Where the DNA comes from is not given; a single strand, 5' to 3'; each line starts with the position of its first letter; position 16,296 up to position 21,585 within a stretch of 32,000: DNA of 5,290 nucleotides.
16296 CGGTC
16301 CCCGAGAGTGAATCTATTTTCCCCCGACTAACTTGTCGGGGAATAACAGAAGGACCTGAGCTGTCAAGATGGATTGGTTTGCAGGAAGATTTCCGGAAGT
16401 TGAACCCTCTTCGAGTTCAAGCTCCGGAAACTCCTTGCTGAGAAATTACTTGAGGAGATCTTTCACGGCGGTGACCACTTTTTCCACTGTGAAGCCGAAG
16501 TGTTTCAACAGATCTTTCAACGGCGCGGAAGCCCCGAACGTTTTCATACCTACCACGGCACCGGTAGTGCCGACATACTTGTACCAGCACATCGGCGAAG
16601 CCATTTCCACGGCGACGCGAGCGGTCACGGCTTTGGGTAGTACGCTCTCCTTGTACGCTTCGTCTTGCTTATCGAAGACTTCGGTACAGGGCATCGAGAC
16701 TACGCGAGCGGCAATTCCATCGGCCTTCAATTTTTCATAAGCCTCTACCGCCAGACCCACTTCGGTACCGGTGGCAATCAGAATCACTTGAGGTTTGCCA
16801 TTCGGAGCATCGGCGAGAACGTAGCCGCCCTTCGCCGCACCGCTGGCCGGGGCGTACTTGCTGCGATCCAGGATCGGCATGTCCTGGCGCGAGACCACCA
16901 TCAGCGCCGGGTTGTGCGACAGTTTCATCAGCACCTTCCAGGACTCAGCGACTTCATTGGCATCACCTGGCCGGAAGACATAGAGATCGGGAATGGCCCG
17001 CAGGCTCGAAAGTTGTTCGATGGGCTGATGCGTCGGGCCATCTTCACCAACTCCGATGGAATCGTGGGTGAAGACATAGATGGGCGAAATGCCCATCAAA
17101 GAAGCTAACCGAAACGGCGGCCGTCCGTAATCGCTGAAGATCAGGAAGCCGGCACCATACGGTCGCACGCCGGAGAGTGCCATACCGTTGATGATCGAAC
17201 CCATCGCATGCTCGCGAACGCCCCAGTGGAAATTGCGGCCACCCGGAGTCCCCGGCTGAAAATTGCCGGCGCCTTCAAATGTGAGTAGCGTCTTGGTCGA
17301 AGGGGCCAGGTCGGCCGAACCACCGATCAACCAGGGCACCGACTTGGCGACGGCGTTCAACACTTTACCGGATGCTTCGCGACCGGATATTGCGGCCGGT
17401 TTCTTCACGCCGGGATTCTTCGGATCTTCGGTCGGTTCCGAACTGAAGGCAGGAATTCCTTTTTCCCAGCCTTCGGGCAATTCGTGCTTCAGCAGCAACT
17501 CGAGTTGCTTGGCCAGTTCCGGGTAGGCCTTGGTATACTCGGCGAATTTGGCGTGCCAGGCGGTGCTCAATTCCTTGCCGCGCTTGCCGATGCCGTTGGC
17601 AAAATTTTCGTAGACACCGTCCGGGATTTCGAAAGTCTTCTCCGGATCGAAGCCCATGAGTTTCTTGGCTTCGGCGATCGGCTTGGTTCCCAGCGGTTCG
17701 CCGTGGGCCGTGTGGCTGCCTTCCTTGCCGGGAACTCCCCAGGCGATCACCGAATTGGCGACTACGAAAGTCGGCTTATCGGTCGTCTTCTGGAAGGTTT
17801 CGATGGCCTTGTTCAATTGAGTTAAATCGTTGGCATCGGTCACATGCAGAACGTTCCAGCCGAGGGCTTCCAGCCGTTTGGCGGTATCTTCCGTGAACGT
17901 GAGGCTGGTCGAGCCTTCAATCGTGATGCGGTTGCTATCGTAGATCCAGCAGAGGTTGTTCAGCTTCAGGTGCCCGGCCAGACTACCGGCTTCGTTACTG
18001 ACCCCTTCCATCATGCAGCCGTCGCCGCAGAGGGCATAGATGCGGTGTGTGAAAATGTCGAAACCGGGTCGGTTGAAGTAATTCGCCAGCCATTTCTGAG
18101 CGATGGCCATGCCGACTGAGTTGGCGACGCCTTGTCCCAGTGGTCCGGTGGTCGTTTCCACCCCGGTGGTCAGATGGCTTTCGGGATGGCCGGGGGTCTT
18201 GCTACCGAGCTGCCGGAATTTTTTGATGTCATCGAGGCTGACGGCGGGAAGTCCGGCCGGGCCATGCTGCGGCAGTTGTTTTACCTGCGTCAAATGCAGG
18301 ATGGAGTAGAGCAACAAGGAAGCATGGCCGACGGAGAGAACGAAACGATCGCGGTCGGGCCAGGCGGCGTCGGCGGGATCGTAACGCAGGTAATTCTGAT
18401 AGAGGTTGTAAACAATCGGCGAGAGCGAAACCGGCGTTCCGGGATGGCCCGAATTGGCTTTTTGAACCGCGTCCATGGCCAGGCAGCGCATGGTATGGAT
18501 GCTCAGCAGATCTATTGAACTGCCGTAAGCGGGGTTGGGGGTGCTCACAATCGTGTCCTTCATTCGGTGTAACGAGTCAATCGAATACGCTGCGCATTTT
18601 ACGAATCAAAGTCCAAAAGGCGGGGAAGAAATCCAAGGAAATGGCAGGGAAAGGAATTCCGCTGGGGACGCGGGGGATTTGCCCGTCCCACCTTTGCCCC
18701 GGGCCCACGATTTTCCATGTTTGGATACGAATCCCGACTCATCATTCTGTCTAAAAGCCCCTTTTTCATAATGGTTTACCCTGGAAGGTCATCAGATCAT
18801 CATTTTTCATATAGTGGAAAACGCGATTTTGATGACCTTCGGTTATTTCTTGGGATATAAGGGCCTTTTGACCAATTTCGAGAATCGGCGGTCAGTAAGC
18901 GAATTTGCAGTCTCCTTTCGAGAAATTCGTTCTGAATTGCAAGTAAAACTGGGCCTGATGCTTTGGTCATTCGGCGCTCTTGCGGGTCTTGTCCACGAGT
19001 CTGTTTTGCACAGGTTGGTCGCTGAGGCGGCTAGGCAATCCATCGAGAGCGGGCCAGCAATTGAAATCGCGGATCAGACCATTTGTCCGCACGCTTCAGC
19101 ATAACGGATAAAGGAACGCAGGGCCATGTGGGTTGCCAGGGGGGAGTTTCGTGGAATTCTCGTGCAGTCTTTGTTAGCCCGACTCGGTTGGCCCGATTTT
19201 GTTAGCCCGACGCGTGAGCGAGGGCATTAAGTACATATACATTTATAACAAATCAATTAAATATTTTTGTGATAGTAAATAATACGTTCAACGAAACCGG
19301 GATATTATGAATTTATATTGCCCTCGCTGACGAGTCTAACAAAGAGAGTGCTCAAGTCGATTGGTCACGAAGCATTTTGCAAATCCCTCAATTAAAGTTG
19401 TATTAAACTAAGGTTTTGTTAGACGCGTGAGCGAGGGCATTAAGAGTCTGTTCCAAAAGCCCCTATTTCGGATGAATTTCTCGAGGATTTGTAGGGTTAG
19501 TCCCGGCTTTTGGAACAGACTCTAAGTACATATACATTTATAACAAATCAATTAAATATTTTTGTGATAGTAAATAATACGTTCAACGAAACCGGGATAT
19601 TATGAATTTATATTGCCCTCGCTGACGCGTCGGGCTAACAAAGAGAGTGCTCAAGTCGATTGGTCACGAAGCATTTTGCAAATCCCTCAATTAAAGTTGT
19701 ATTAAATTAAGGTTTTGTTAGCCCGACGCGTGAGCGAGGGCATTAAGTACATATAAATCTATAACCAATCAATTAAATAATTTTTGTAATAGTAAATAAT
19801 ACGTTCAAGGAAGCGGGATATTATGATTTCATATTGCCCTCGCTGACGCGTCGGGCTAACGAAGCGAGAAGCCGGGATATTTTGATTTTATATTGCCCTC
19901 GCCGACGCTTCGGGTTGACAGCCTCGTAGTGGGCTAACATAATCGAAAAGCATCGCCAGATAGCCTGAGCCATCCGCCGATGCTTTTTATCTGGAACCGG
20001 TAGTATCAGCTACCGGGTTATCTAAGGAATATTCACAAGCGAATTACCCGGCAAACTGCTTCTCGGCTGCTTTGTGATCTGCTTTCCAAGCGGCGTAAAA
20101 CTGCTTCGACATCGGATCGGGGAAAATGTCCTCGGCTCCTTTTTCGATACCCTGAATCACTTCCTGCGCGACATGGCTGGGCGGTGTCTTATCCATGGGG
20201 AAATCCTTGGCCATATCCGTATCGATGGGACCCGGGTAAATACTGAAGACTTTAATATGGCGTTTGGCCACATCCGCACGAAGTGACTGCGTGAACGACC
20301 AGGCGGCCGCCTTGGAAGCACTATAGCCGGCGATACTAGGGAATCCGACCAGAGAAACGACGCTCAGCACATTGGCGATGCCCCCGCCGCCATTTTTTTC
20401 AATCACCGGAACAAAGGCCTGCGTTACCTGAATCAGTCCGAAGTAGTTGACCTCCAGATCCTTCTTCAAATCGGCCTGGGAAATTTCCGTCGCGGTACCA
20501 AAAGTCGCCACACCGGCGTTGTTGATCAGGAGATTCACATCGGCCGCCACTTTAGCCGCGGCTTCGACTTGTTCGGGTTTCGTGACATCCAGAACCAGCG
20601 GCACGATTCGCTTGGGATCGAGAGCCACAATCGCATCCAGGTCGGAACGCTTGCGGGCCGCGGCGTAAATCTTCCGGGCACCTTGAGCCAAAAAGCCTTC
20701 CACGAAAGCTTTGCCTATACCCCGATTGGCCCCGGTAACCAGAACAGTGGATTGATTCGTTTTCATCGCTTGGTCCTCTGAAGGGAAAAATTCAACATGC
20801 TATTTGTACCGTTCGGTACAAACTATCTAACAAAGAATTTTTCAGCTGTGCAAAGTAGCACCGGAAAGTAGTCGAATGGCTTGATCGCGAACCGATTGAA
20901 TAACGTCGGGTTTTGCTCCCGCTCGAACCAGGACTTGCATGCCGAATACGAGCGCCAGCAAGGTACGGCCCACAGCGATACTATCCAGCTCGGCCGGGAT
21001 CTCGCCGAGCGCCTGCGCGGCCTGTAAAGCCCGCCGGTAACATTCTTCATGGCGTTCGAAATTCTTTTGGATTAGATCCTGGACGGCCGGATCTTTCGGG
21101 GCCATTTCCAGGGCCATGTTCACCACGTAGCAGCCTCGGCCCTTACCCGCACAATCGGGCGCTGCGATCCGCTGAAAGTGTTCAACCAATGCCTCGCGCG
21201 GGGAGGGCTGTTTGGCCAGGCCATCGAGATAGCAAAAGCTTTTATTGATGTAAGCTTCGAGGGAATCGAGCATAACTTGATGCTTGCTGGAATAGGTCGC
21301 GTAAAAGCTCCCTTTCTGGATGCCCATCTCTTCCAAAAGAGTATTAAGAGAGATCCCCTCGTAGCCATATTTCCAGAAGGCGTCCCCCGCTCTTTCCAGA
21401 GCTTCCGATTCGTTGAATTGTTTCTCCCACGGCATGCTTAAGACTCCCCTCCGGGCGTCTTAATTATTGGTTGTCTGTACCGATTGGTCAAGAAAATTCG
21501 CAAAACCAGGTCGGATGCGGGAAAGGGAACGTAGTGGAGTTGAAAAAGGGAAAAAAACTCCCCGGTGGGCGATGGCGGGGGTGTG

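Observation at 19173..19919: Tandem array of long GC-armed palindromes with BIME-like logic and unfamiliar sequence, in the tkt/SDR intergenic gap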

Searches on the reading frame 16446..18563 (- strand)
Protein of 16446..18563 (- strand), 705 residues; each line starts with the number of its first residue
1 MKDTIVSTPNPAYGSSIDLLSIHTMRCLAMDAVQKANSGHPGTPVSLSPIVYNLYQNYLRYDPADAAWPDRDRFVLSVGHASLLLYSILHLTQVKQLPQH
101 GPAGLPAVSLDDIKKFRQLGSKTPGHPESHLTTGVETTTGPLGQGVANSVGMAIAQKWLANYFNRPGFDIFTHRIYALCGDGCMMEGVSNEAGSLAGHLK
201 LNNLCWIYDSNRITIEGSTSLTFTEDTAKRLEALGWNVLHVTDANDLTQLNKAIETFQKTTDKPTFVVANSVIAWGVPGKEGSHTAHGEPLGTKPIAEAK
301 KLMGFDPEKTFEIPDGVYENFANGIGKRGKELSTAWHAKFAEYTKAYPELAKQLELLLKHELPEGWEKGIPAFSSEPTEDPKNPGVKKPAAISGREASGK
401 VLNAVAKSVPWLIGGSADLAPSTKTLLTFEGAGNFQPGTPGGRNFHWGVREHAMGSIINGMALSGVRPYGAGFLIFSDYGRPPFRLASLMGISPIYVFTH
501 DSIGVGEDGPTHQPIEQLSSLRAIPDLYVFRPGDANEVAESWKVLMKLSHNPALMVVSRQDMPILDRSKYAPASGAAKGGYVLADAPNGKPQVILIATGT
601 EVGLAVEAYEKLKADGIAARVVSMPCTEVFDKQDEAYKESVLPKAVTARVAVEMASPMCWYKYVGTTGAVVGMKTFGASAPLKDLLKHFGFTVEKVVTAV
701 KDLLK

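Call 8: search_protein_families(library=pfam, proteins=[window:16446-18563:-])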
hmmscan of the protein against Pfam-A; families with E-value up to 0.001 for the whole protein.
window:16446-18563:- (705 aa): 4 families
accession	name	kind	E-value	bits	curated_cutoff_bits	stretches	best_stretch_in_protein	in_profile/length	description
PF00456.26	Transketolase_N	-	5.3e-128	427.1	22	1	20-363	4-334/334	Transketolase, thiamine diphosphate binding domain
PF22613.1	Transketolase_C_1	-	6.9e-45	152.3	27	1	579-692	1-113/113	Transketolase-like TK C-terminal domain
PF02779.29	Transket_pyr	-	1.4e-43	149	27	1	392-562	3-172/174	Transketolase, pyrimidine binding domain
PF02780.25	Transketolase_C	-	1e-16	61.4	25.9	1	589-696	8-124/124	Transketolase, C-terminal domain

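Call 25: find_encoding_contigs(protein=window:16446-18563:-, flank=10000, max_places=10)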
Protein window:16446-18563:- (705 aa): no gene with exactly this product is on record in the collection.

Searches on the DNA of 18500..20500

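Call 9: search_rna_families(source=window, start=18500, end=20500, threshold=evalue, max_evalue=1)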
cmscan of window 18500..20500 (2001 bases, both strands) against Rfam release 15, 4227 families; matches with E-value up to 1: 4.
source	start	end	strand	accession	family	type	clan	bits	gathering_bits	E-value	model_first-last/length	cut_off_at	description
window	19710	19867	+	RF04205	MIR2606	Gene; miRNA;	-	30.1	139.7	0.062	1-165/165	no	MIR2606 microRNA precursor family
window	19692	19901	+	RF03926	MIR1435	Gene; miRNA;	-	25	94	0.73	1-186/186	no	MIR1435 microRNA precursor family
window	19321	19436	-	RF00632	sxy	Cis-reg;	-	24.5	70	0.24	1-104/104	no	sxy 5' UTR element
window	19307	19451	+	RF00885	MIR821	Gene; miRNA;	-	20.1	249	0.65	85-191/275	no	MIR821 microRNA precursor family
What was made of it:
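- On Any Rfam RNA family: The best hits are plant miRNA models at 20-30 bits against cut-offs of 94-250 bits (call 9).
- No Rfam family matches at E up to 1 beyond noise (call 9).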

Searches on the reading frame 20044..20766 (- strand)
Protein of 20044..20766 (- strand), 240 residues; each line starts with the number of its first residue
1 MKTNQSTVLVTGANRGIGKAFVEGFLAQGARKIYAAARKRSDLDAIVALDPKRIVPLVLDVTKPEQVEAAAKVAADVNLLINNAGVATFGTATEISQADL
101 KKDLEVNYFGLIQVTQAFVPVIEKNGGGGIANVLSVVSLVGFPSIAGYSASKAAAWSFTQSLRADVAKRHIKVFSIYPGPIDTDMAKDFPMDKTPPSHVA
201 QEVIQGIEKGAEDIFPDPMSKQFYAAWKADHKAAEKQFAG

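Call 8: search_protein_families(library=pfam, proteins=[window:20044-20766:-])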
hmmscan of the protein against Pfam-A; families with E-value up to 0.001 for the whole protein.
window:20044-20766:- (240 aa): 4 families
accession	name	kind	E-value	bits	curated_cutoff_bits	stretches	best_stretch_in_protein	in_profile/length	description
PF00106.31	adh_short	-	6.9e-45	153.4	26.6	1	7-189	2-190/195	short chain dehydrogenase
PF13561.12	adh_short_C2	-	4.4e-31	108.7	27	1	12-193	1-188/236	Enoyl-(Acyl carrier protein) reductase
PF08659.16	KR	-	6.6e-09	36.4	22.6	1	7-164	2-165/180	KR domain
PF13460.12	NAD_binding_10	-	0.00031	21.1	27.2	1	12-74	1-61/184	NAD(P)H-binding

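Call 12: find_encoding_contigs(protein=window:20044-20766:-, flank=10000, max_places=10)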
Protein window:20044-20766:- (240 aa): 1 contig read that carries it; 1 place shown.
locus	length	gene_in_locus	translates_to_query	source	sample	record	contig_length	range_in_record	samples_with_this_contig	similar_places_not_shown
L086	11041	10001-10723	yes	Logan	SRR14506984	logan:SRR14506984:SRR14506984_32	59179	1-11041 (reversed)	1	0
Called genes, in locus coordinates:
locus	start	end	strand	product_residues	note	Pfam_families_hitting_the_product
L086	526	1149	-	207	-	PF01797:Y1_Tnp (faint)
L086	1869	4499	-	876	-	PF01979:Amidohydro_1, PF07969:Amidohydro_3, PF01979:Amidohydro_1, PF07969:Amidohydro_3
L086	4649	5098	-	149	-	-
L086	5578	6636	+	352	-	-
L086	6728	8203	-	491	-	PF00069:Pkinase, PF07714:PK_Tyr_Ser-Thr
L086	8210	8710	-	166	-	PF04542:Sigma70_r2 (weak), PF08281:Sigma70_r4_2, PF04545:Sigma70_r4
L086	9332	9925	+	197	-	PF16925:TetR_C_13, PF21993:TetR_C_13_2 (weak)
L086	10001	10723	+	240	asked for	PF00106:adh_short, PF08659:KR, PF13561:adh_short_C2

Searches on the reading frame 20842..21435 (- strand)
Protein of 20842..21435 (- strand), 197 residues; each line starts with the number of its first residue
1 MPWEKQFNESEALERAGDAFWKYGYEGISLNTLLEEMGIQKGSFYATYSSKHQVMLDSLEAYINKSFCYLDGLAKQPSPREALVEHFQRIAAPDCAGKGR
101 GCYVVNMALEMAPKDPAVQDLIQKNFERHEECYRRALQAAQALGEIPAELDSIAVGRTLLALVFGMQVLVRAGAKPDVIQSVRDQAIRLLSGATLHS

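Call 8: search_protein_families(library=pfam, proteins=[window:20842-21435:-])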
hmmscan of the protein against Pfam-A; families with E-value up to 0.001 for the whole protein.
window:20842-21435:- (197 aa): 5 families
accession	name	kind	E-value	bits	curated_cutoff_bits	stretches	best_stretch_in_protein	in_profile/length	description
PF16925.10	TetR_C_13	-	1.1e-11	45.5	27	1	81-184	6-107/109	Tetracyclin repressor-like, C-terminal domain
PF21993.1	TetR_C_13_2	-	8.8e-07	29.6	27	1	81-185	3-103/103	Transcriptional regulator LmrA/YxaF-like, C-terminal domain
PF16859.10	TetR_C_11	-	2.5e-05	25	32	1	80-182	8-109/113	Tetracyclin repressor-like, C-terminal domain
PF00440.29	TetR_N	-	6.9e-05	23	24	1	14-54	3-43/47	Bacterial regulatory proteins, tetR family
PF13977.11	TetR_C_6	-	0.0003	21.4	27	1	109-185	30-101/115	BetI-type transcriptional repressor, C-terminal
